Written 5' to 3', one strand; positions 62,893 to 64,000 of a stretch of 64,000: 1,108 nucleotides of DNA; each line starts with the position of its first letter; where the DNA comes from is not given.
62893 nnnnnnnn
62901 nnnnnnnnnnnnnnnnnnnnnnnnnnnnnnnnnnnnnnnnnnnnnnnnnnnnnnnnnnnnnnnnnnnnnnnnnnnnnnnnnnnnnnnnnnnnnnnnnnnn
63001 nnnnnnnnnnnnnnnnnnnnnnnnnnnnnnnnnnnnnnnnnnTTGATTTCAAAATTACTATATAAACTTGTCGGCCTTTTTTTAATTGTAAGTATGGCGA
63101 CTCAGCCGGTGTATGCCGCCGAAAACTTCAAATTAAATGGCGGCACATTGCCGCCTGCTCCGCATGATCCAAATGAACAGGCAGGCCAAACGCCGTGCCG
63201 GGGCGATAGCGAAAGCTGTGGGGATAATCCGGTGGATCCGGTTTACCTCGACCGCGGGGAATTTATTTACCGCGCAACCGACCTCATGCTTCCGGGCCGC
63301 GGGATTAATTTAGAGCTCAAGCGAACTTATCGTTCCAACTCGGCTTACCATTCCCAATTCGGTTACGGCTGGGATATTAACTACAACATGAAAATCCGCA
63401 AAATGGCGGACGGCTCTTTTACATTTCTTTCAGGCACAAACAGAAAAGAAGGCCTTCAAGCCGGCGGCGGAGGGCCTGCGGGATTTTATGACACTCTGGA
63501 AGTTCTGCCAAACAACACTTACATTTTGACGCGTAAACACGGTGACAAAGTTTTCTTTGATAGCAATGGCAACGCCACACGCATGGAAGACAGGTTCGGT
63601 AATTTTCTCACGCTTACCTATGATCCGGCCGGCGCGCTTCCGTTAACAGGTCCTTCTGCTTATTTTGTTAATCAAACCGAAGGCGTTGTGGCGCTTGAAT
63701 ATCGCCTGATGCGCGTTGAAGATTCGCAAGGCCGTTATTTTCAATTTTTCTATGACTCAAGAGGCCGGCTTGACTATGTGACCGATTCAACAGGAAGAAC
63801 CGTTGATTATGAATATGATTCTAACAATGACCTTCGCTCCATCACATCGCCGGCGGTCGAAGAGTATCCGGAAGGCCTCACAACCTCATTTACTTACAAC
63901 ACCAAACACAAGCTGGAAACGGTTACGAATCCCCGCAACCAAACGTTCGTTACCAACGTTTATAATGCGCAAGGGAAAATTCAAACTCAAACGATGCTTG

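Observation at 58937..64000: Giant beta-helix / FlgD-Ig surface protein translationally coupled to an RHS-repeat toxin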

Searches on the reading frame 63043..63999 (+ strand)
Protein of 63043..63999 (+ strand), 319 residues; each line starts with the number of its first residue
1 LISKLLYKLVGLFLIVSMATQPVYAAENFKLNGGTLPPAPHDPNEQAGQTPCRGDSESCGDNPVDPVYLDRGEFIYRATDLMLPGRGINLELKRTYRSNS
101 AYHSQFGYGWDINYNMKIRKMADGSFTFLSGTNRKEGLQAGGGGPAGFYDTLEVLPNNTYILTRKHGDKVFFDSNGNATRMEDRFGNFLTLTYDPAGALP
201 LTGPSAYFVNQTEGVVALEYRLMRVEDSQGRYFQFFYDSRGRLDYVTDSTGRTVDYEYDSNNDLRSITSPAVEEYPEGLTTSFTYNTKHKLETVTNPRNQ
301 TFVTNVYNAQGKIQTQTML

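Call 8: search_protein_families(library=pfam, proteins=[window:63043-63999:+], max_evalue=0.01)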
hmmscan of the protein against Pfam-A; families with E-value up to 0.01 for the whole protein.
window:63043-63999:+ (319 aa): 2 families
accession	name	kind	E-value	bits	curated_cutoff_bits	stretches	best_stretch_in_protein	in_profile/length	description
PF20148.4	DUF6531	-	7.9e-16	58.6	24.1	1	65-134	2-70/74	Domain of unknown function (DUF6531)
PF05593.20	RHS_repeat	-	3.6e-15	56.4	22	2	172-199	1-28/38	RHS Repeat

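Call 9: search_protein_families(library=ncbifam, proteins=[window:63043-63999:+], max_evalue=0.01)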
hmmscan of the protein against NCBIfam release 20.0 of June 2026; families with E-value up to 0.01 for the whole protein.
window:63043-63999:+ (319 aa): 2 families
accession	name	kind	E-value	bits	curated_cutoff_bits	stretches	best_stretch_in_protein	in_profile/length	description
TIGR01643.1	YD_repeat_2x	repeat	1.1e-07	32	15.8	0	237-271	1-35/42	YD repeat-containing protein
NF041261.1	RHS_core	equivalog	2.4e-07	29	2000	1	210-316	407-506/1261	RHS element core protein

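Call 13: find_homologous_proteins(query=window:63094-63999:+, max_evalue=1e-10)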
Query window:63094-63999:+ (302 aa): 2 proteins with E <= 1e-10 among 985 candidates.
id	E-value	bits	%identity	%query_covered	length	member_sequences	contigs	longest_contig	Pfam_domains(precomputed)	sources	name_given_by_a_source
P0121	4.1e-122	425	68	90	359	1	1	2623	PF05593.20,PF25023.2,PF20148.5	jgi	jgi:YD repeat-containing protein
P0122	1.0e-68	250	42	98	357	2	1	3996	PF05593.20,PF25023.2,PF20148.5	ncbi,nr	ncbi:MAG: hypothetical protein HYU33_03305, partial [Candidatus Omnitrophica bacterium]|nr:hypotheti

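Call 48: find_encoding_contigs(protein=P0121, flank=5000, max_places=3)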
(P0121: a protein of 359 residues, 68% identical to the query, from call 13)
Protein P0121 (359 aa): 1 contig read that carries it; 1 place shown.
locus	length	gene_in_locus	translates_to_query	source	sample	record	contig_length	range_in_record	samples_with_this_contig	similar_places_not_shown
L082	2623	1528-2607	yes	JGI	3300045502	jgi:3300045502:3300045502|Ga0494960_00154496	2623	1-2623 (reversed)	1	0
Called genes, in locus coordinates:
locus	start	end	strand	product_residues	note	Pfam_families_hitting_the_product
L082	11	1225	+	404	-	PF13860:FlgD_ig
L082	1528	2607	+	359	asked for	PF20148:DUF6531, PF25023:TEN_YD-shell (weak), PF05593:RHS_repeat (weak)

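Call 64: find_related_loci(query=A6, collection=metagenome_contigs, flank=10000)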
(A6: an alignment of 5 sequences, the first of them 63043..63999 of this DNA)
Query A6 (319 aa) in metagenome_contigs; peptide patterns used: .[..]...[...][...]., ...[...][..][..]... (x = any residue, [..] = any of these).
282 stretches matched a pattern; 88 encode a relative of the query (tblastn E <= 1e-3); the best 80 are kept; 80 distinct loci.
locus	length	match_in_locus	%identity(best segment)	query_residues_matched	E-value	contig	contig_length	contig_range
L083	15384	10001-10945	79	2-319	1e-172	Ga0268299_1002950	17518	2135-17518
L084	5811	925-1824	66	22-319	4e-133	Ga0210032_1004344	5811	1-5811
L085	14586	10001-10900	66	22-319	1e-132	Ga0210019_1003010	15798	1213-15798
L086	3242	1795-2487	70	89-319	1e-111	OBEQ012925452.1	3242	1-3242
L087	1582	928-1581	63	2-224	6e-93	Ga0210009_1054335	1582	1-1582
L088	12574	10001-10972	44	2-317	6e-80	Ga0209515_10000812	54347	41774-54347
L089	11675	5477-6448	43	2-317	1e-79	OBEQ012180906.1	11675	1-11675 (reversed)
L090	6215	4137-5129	41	1-317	1e-78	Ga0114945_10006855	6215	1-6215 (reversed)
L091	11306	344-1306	44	7-316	2e-78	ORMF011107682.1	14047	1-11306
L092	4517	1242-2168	44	10-317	1e-76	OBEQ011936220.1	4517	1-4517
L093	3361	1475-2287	45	36-317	3e-75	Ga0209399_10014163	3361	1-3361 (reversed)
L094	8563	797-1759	42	3-317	1e-73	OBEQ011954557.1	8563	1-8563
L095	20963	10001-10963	44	7-316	3e-78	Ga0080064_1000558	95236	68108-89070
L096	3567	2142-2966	44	45-317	6e-73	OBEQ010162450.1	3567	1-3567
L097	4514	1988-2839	45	31-308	1e-71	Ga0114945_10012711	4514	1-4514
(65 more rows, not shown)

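Call 69: search_protein_families(library=pfam, proteins=[L083:9995-14203:+, L083:14486-14953:+, L083:7545-9992:+, L083:5597-6493:+, L083:6493-7545:+], max_evalue=0.001)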
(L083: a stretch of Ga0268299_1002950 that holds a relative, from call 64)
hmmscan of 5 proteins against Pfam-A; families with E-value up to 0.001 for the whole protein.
L083:9995-14203:+ (1403 aa): 2 families
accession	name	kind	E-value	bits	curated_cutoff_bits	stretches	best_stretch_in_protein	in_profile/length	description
PF05593.20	RHS_repeat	-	2.3e-72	238.6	22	1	658-692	1-35/38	RHS Repeat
PF20148.4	DUF6531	-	1.9e-14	54.1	24.1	1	63-133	2-71/74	Domain of unknown function (DUF6531)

L083:14486-14953:+ (156 aa): 0 families

L083:7545-9992:+ (816 aa): 1 family
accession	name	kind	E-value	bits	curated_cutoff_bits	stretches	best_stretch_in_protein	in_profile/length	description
PF13860.13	FlgD_ig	-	3.2e-11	43.5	27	1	735-798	14-76/79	FlgD Ig-like domain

L083:5597-6493:+ (299 aa): 7 families
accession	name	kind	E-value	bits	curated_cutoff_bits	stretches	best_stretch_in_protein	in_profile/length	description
PF07676.18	PD40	-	2.3e-38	129.8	20.9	4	240-275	2-38/38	WD40-like Beta Propeller Repeat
PF00930.27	DPPIV_N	-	1.7e-12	47.2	22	0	138-202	23-82/354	Dipeptidyl peptidase IV (DPP IV) N-terminal region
PF25174.1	Beta-prop_THOC3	-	4.9e-11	42.6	305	1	182-277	68-159/272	THOC3 beta-propeller domain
PF14583.12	Pectate_lyase22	-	5.2e-11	42.3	30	0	161-224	39-102/386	Oligogalacturonate lyase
PF24817.1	WD40_WDHD1_1st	-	7.5e-06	25.8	109.9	0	190-279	73-160/291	WDHD1 first WD40 domain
PF24797.1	Beta-prop_WDR35_TULP_N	-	8.4e-05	22.3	80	0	77-104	163-190/332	WDR35/TULP4 N-terminal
PF02897.21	Peptidase_S9_N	-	0.00067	19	24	0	210-261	131-184/414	Prolyl oligopeptidase, N-terminal beta-propeller domain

L083:6493-7545:+ (351 aa): 1 family
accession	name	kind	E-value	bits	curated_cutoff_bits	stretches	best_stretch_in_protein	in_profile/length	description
PF13860.13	FlgD_ig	-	3.9e-13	49.6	27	1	41-94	9-63/79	FlgD Ig-like domain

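Call 82: search_solved_structures(query=window:63043-63999:+, max_evalue=0.001)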
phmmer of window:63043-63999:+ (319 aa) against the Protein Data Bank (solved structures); distinct sequences matched with E-value up to 0.001: 9.
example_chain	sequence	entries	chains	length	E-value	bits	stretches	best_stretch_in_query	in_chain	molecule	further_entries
8h8a_A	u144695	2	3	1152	5.5e-10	42.2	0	47-126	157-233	Putative Rhs-family protein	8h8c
8h8b_A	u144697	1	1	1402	6.8e-09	38.6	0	47-126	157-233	Putative Rhs-family protein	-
8qjc_A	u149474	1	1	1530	2.7e-08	36.6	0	145-268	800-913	T6SS-associated Rhs core and toxin domain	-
8qjb_A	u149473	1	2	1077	8.3e-08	35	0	144-268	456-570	T6SS-associated Rhs core domain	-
8qjd_A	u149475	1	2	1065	1e-07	34.7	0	144-266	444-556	Salmonella bongori Rhs core domain (residues 360-1420)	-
8qja_A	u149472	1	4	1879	9.4e-06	28.3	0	53-198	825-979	Putative type VI secretion system YD repeat-containing Rhs element Vgr protein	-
7q97_A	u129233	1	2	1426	0.00016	24.3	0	225-289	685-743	Rhs family protein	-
8uxt_A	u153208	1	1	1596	0.00016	24.2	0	219-294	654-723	Tse15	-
8uy4_A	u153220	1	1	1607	0.00017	24.2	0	219-294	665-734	Tse15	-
